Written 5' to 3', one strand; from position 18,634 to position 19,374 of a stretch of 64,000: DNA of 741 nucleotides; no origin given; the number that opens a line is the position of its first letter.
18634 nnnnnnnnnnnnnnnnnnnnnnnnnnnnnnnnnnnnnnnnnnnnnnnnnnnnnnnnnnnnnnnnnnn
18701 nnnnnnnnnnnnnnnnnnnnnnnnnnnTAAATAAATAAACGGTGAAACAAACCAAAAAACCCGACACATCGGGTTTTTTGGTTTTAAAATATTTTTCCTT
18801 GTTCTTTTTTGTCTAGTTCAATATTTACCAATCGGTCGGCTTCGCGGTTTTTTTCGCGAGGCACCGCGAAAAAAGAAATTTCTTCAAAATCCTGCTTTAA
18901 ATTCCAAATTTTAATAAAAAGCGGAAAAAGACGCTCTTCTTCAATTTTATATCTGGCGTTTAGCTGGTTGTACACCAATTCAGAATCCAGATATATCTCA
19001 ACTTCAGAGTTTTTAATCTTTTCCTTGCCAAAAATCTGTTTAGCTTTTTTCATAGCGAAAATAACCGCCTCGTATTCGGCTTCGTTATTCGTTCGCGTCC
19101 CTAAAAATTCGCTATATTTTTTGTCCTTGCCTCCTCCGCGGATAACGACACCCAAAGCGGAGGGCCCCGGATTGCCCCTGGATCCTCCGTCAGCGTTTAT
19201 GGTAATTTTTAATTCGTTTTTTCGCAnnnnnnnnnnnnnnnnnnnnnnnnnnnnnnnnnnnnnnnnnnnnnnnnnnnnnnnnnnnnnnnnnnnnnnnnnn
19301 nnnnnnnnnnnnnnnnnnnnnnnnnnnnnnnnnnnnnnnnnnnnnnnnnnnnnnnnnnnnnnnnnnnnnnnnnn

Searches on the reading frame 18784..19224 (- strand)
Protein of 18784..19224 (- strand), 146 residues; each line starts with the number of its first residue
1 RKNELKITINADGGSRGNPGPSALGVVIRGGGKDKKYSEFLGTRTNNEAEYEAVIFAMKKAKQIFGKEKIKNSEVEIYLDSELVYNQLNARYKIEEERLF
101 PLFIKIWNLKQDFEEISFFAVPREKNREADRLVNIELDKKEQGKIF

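Call 3: search_protein_families(library=pfam, proteins=[window:18784-19224:-], max_evalue=1)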
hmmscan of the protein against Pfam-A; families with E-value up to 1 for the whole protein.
window:18784-19224:- (146 aa): 2 families
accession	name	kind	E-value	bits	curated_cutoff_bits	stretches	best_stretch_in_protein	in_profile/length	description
PF13456.12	RVT_3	-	2.5e-16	60.2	21.6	1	10-134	1-121/123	Reverse transcriptase-like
PF00075.30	RNase_H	-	4.7e-10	40.2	25.8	1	7-90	4-77/141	RNase H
